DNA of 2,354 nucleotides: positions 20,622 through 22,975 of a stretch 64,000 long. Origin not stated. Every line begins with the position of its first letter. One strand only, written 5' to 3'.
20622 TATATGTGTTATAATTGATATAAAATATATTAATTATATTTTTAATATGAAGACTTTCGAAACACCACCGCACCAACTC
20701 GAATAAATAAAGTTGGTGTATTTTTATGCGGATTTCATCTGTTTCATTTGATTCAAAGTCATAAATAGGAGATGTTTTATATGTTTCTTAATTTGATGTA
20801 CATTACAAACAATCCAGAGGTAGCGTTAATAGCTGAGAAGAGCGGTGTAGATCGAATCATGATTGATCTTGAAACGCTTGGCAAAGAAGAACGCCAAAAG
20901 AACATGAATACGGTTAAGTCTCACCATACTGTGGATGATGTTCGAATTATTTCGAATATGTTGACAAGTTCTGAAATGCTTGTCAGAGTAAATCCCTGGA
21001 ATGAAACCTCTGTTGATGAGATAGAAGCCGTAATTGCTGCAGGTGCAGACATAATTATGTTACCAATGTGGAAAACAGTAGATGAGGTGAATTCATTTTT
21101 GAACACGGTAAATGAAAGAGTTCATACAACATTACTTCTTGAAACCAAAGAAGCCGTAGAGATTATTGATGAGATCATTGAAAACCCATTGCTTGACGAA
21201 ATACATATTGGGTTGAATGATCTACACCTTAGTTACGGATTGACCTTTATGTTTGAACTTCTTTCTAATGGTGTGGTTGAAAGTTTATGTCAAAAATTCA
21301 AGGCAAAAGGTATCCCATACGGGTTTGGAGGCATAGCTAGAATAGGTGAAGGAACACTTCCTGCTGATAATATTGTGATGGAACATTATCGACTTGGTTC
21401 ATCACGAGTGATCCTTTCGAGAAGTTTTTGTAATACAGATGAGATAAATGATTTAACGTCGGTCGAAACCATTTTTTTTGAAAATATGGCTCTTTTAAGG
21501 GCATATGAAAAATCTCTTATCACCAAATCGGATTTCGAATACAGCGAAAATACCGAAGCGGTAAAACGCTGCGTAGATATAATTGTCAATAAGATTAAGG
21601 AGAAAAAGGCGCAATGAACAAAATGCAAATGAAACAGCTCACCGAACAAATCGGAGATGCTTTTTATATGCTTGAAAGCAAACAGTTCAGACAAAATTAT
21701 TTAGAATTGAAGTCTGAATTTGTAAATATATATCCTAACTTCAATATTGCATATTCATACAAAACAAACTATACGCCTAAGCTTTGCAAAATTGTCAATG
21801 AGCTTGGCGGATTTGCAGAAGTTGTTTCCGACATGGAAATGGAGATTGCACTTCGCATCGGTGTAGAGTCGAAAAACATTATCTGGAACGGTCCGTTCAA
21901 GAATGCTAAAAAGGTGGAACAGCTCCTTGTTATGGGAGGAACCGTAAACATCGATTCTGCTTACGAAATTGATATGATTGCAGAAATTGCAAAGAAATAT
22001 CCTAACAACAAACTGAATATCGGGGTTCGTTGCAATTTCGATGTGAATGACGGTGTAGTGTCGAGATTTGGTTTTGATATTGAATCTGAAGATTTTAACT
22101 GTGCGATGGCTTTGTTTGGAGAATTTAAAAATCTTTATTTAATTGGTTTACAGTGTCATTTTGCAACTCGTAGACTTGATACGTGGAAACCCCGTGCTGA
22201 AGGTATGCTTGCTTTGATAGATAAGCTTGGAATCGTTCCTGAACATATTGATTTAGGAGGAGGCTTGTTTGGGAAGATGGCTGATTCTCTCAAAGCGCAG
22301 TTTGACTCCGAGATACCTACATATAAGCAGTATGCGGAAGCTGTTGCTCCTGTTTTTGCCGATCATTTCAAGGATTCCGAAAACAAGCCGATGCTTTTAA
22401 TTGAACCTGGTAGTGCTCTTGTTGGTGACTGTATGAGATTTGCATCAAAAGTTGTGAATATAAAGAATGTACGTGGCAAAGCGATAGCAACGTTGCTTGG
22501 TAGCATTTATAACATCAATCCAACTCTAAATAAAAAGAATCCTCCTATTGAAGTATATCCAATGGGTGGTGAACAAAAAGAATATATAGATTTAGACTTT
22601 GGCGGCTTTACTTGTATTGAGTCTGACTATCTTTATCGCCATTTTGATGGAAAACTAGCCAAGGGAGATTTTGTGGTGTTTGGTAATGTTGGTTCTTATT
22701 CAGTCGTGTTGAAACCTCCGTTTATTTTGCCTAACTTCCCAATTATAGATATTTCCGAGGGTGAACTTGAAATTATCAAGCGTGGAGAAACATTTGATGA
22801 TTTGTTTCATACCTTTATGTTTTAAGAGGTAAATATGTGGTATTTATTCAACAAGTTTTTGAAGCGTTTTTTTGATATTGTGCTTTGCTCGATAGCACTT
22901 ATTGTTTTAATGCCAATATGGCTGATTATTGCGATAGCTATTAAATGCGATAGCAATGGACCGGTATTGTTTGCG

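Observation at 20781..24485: Aldolase / fold-III decarboxylase / class-IV aminotransferase trio around the initiating transferase: candidate pathway to a non-sugar amine decoration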

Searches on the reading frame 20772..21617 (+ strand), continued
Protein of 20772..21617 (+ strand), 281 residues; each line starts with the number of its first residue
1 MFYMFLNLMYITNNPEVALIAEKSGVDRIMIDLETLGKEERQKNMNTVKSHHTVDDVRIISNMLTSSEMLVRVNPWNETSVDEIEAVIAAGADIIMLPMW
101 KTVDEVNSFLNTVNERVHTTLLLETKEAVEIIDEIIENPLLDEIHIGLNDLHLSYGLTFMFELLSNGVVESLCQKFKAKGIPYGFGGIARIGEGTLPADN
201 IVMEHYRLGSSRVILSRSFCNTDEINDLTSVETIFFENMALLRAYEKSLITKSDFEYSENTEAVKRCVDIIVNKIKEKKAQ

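Call 71: find_encoding_contigs(protein=P0346, flank=10000, max_places=1)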
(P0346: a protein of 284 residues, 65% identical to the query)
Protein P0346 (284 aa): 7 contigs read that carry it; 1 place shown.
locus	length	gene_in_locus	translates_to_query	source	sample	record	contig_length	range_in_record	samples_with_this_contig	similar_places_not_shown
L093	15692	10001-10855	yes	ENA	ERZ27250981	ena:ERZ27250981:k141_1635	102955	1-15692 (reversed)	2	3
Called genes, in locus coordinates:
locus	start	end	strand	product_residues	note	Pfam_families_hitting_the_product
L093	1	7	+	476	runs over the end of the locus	PF19050:PhoD_2, PF09423:PhoD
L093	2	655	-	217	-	PF02397:Bac_transf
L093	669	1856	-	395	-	PF02350:Epimerase_2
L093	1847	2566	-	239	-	PF02348:CTP_transf_3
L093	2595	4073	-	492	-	PF03023:MurJ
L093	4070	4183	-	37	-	-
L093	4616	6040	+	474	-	PF00571:CBS (faint), PF01041:DegT_DnrJ_EryC1, PF00155:Aminotran_1_2 (faint)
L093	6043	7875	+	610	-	PF13522:GATase_6, PF13537:GATase_7, PF00733:Asn_synthase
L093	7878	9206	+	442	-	-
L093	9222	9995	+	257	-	PF00977:His_biosynth, PF01207:Dus (faint), PF03060:NMO (weak)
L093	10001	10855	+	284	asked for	PF03328:HpcH_HpaI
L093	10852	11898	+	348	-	PF03102:NeuB, PF08666:SAF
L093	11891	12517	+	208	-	PF17836:PglD_N, PF25084:LbH_EIF2B (faint), PF25087:GMPPB_C (faint), PF00132:Hexapep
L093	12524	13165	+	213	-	PF00117:GATase, PF07685:GATase_3, PF01174:SNO (faint), PF07722:Peptidase_C26 (faint)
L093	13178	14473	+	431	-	PF13579:Glyco_trans_4_4 (faint)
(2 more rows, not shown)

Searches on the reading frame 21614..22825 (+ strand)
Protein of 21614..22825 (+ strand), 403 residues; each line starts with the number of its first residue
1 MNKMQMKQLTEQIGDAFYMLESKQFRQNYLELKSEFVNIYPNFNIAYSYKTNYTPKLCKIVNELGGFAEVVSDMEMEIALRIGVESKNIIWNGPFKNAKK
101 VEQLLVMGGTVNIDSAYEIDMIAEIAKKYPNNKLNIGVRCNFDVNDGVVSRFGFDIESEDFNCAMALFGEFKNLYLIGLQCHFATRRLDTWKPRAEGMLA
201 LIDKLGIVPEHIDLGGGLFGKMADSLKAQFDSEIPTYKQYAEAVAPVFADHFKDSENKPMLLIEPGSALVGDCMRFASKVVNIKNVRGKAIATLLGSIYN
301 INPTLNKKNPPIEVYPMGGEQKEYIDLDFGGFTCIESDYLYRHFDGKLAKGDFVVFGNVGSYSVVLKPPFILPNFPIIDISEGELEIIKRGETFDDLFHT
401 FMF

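Call 4: search_protein_families(library=pfam, proteins=[window:21614-22825:+])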
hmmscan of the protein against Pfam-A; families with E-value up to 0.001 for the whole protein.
window:21614-22825:+ (403 aa): 3 families
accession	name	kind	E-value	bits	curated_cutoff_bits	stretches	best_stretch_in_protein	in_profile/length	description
PF02784.22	Orn_Arg_deC_N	-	1.1e-25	90.9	23.4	1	35-270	10-246/247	Pyridoxal-dependent decarboxylase, pyridoxal binding domain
PF00278.28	Orn_DAP_Arg_deC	-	7.3e-06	26.6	23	1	200-360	5-95/95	Pyridoxal-dependent decarboxylase, C-terminal sheet domain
PF01168.26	Ala_racemase_N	-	0.00095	19.4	24.1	0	79-187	61-160/220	Alanine racemase, N-terminal domain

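Call 5: search_protein_families(library=ncbifam, proteins=[window:21614-22825:+], max_evalue=0.01)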
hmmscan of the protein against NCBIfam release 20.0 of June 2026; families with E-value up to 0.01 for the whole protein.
window:21614-22825:+ (403 aa): 8 families
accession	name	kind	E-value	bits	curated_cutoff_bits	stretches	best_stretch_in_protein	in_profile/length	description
TIGR01048.1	lysA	equivalog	3.1e-40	138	297.9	1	2-399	12-414/417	diaminopimelate decarboxylase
NF041039.1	FslC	exception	6.1e-33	114.2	500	1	3-372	16-395/418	rhizoferrin biosystnesis N-citrylornithine decarboxylase FslC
TIGR03099.1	dCO2ase_PEP1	hypoth_equivalog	4.8e-19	68.7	478.45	1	3-369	12-385/398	pyridoxal-dependent decarboxylase, exosortase A system-associated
NF052544.1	OrLyDeCDokD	equivalog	1.8e-17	63.1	700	1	3-280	30-319/461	ornithine/lysine decarboxylase DokD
NF006515.0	PRK08961.1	equivalog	7.4e-09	34.1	802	1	40-366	524-844/861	bifunctional aspartate kinase/diaminopimelate decarboxylase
NF003763.0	PRK05354.1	equivalog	0.00069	18.2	369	0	202-288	277-364/636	biosynthetic arginine decarboxylase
TIGR01273.1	speA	equivalog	0.0014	17.2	624.1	0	200-286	267-354/624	arginine decarboxylase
TIGR01047.1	nspC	equivalog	0.0041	15.6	409.05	0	251-379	220-357/380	carboxynorspermidine decarboxylase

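Call 14: search_solved_structures(query=window:21614-22825:+, max_evalue=0.001, show_alignments=1)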
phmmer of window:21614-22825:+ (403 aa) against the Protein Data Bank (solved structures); distinct sequences matched with E-value up to 0.001: 39.
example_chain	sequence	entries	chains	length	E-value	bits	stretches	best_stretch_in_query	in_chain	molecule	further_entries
7kh2_A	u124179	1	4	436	4e-26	95.1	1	7-379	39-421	N-citrylornithine decarboxylase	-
1twi_A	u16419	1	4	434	1.3e-24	90.1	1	8-398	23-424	Diaminopimelate decarboxylase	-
1tuf_A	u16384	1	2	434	1.3e-24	90.1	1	8-398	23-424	Diaminopimelate decarboxylase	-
2p3e_A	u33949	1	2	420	1.4e-24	90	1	4-397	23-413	Diaminopimelate decarboxylase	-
6n2a_A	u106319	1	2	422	1.6e-18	70.1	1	16-399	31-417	Diaminopimelate decarboxylase 1, chloroplastic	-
6n2f_A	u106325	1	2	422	2.1e-17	66.4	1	16-399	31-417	Diaminopimelate decarboxylase 2, chloroplastic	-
5x7m_A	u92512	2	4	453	4.2e-16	62.1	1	6-398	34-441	Diaminopimelate decarboxylase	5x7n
2j66_A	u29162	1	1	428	4.6e-16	62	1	4-400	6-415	BTRK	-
7ru7_A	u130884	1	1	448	5.5e-16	61.8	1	4-400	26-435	L-glutamyl-[BtrI acyl-carrier protein] decarboxylase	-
3n2b_A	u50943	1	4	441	1.5e-15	60.3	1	6-369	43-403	Diaminopimelate decarboxylase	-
3vab_A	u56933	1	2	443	2.9e-14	56.1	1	5-396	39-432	Diaminopimelate decarboxylase 1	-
2yxx_A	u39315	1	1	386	3.1e-13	52.7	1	19-399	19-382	Diaminopimelate decarboxylase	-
4xg1_A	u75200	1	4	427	6.4e-13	51.6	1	7-368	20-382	Diaminopimelate decarboxylase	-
5gjm_A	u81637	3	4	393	2.1e-12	49.9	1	3-366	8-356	Lysine/ornithine decarboxylase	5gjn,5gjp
5gjo_A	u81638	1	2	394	8.4e-12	48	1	3-367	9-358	Lysine/ornithine decarboxylase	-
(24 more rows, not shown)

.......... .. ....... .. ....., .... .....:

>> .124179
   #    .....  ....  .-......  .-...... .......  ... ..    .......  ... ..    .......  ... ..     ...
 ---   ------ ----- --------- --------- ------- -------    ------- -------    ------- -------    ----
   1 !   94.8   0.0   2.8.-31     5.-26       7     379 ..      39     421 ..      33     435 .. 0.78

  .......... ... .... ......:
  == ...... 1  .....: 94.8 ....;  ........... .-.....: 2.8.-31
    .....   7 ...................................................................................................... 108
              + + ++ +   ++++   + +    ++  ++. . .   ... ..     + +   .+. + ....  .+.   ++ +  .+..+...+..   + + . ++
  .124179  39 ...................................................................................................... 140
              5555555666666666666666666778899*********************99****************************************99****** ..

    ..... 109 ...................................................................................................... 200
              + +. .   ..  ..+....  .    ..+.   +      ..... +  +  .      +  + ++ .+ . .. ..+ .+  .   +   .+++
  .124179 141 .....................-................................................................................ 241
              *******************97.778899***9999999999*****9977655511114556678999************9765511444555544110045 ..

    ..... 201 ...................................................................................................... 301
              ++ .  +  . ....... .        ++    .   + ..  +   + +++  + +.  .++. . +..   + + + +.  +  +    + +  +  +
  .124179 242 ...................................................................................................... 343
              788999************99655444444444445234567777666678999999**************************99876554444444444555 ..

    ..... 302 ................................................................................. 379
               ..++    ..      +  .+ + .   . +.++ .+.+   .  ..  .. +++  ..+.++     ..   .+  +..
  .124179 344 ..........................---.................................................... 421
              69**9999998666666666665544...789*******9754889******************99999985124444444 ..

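Call 41: list_cluster_members(proteins=[P0001, window:21614-22825:+, window:22835-23548:+, window:23559-24485:+, window:24507-25274:+, P0125, P0129, P0143, P0128, P0126])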
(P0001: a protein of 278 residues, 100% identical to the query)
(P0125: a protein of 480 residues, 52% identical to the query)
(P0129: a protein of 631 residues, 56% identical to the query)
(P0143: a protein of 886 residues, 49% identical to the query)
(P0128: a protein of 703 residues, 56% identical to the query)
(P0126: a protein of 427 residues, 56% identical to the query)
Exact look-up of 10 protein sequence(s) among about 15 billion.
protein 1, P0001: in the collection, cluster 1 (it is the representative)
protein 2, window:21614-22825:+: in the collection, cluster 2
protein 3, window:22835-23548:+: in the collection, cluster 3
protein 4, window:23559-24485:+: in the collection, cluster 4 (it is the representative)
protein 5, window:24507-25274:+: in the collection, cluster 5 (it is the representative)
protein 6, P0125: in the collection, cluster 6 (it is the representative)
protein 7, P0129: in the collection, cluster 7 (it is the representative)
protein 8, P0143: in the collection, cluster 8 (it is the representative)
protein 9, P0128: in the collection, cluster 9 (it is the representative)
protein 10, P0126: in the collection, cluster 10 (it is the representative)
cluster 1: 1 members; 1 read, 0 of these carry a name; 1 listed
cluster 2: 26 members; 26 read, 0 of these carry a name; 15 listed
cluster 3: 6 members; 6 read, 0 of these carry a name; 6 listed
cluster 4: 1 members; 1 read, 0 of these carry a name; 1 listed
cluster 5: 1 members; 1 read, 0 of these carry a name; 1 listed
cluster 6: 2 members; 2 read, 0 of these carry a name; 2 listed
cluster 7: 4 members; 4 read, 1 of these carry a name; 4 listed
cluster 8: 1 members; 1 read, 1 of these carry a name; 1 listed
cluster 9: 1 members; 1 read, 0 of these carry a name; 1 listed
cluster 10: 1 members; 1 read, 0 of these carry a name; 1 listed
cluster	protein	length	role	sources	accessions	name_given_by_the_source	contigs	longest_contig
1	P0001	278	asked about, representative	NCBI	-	-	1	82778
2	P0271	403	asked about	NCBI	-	-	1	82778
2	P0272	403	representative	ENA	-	-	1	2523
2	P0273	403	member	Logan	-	-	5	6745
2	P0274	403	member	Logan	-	-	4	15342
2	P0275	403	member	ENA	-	-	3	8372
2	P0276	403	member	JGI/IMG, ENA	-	-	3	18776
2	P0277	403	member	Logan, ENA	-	-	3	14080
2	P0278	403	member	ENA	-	-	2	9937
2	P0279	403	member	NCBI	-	-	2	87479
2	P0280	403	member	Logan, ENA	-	-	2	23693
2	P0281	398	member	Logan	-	-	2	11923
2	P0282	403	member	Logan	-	-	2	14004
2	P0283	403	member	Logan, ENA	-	-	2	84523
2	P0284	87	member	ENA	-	-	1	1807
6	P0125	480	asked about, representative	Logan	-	-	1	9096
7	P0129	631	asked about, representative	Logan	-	-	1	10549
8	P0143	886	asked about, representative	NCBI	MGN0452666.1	MAG: aldolase/citrate lyase family protein [Ruminococcus sp.]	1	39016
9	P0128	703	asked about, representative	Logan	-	-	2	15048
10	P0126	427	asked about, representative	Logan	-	-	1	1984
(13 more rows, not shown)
